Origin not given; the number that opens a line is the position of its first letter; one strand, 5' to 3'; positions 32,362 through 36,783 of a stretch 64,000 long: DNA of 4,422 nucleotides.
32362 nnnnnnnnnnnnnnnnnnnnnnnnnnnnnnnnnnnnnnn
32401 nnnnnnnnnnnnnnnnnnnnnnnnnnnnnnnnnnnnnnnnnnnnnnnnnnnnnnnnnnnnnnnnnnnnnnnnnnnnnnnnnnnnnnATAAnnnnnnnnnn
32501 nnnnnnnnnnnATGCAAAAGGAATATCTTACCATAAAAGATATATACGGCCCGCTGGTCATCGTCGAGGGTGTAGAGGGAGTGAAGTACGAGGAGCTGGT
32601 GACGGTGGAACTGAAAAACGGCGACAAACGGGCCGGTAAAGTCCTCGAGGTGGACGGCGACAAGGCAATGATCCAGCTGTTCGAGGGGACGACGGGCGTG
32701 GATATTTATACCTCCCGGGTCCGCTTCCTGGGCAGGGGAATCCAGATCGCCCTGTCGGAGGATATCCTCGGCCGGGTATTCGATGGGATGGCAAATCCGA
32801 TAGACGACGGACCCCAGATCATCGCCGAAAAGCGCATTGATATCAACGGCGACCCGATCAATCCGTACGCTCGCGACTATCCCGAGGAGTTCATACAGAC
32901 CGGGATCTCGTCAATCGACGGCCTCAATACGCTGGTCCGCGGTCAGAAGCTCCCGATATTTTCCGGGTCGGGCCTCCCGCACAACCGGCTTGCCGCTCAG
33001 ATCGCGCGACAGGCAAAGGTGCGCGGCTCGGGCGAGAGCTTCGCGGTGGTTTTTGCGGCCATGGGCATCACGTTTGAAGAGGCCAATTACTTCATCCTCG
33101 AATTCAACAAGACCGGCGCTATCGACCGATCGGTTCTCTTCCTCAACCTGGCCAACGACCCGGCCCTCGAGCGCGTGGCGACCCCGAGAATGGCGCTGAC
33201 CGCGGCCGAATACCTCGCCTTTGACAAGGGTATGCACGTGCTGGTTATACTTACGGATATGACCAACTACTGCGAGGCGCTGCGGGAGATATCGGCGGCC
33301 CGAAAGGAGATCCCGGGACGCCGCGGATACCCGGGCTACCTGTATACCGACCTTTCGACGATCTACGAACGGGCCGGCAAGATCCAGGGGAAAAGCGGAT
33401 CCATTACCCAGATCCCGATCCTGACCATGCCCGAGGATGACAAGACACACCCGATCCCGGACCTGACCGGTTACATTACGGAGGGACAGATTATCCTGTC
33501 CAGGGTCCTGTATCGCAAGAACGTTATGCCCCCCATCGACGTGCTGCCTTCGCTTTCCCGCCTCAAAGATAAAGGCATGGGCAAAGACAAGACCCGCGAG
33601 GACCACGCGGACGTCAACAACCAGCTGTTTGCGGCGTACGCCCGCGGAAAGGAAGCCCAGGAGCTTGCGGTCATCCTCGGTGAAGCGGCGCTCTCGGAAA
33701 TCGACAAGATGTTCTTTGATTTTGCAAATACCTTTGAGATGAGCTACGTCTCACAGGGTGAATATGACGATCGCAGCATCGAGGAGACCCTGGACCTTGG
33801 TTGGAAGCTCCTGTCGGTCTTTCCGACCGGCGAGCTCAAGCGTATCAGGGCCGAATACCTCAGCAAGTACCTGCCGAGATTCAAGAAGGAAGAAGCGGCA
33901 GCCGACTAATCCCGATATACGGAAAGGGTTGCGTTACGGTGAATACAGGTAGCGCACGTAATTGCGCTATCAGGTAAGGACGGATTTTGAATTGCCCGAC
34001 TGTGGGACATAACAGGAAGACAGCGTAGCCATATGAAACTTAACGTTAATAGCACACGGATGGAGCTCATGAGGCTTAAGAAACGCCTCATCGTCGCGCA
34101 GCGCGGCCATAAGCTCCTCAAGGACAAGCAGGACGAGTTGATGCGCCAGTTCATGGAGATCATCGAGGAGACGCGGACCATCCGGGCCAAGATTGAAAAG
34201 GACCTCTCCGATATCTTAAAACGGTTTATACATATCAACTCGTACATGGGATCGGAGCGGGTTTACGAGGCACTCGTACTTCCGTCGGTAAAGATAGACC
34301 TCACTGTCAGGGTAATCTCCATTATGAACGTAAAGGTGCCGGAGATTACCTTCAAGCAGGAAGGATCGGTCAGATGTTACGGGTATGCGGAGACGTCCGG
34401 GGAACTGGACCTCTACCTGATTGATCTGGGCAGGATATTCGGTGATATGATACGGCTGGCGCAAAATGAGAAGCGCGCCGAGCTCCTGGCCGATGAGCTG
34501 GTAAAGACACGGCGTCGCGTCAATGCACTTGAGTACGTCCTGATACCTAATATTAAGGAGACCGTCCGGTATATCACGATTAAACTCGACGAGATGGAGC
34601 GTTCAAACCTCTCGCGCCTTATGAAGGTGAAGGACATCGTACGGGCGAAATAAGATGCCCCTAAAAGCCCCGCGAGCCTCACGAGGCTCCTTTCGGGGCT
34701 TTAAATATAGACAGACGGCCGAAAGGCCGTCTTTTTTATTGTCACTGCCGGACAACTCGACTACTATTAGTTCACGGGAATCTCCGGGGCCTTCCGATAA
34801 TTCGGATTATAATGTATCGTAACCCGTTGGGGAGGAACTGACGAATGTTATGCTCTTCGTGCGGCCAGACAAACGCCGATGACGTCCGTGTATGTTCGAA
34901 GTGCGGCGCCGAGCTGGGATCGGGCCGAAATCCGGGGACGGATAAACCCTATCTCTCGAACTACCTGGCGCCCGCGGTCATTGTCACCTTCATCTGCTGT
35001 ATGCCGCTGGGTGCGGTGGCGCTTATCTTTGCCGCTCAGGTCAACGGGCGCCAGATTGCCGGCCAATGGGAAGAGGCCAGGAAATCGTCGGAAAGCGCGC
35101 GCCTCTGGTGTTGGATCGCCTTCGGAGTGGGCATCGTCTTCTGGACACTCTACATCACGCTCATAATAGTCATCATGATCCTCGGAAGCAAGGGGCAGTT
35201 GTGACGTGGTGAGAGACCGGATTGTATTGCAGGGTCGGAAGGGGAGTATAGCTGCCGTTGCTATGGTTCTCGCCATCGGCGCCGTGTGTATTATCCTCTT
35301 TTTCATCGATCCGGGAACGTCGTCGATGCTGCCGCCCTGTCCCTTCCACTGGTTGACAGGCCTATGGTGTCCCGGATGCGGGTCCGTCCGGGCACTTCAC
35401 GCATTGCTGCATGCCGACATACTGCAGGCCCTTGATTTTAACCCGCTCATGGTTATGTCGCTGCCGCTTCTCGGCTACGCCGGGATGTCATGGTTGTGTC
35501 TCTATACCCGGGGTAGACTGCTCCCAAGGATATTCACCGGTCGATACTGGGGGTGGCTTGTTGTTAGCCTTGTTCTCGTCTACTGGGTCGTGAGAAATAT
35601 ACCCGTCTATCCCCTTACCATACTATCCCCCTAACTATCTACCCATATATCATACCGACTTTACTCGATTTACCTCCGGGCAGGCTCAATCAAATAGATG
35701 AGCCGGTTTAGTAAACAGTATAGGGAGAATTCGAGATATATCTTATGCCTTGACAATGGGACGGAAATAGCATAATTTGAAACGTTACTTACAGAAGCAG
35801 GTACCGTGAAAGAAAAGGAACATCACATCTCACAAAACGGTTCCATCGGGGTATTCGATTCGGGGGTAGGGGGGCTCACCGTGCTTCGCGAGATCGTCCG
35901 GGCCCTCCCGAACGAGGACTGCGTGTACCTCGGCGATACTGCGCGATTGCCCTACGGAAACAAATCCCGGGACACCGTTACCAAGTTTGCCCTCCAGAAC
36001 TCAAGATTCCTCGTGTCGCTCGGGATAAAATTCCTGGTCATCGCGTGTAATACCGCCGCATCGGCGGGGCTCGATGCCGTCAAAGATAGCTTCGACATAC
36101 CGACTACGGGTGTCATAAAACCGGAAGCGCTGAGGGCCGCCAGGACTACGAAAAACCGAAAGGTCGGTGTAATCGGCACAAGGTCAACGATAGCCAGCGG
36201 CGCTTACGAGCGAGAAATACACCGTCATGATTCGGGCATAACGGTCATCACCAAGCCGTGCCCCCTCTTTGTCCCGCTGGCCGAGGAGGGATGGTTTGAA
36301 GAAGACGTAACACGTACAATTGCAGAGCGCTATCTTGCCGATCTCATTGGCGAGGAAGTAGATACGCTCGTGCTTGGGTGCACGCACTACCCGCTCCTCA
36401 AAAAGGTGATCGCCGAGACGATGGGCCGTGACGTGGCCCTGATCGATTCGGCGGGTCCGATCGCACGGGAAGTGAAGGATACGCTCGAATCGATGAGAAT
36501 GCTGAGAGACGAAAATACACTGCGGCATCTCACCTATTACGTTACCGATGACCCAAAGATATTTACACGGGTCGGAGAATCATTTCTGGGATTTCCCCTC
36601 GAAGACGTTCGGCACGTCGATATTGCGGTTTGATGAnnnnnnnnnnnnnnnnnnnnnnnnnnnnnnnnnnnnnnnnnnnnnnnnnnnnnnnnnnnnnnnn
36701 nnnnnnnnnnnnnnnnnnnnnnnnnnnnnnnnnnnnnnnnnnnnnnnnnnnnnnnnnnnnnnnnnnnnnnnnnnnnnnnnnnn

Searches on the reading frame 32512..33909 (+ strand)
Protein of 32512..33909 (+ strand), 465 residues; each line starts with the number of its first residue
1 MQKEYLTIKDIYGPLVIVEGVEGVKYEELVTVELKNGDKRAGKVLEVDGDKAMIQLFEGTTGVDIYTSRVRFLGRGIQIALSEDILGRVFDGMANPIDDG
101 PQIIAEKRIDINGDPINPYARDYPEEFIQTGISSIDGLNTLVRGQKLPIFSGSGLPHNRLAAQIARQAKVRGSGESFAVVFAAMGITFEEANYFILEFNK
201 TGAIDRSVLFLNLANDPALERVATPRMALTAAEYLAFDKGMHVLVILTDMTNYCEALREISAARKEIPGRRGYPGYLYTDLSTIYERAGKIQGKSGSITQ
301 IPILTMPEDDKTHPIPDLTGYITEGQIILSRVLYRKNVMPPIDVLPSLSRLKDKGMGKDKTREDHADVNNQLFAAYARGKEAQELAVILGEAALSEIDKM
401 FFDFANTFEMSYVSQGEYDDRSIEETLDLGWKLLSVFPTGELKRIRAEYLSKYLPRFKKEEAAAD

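Call 14: find_encoding_contigs(protein=window:32512-33909:+, flank=10000, max_places=6)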
Protein window:32512-33909:+ (465 aa): no gene with exactly this product is on record in the collection.

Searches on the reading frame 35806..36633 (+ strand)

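Call 21: search_protein_families(library=pfam, proteins=[window:35806-36633:+])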
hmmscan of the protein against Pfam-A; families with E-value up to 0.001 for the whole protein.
window:35806-36633:+ (275 aa): 1 family
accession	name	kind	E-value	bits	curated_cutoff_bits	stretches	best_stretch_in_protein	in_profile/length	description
PF01177.27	Asp_Glu_race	-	9.6e-24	84.8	31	1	22-216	8-204/211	Asp/Glu/Hydantoin racemase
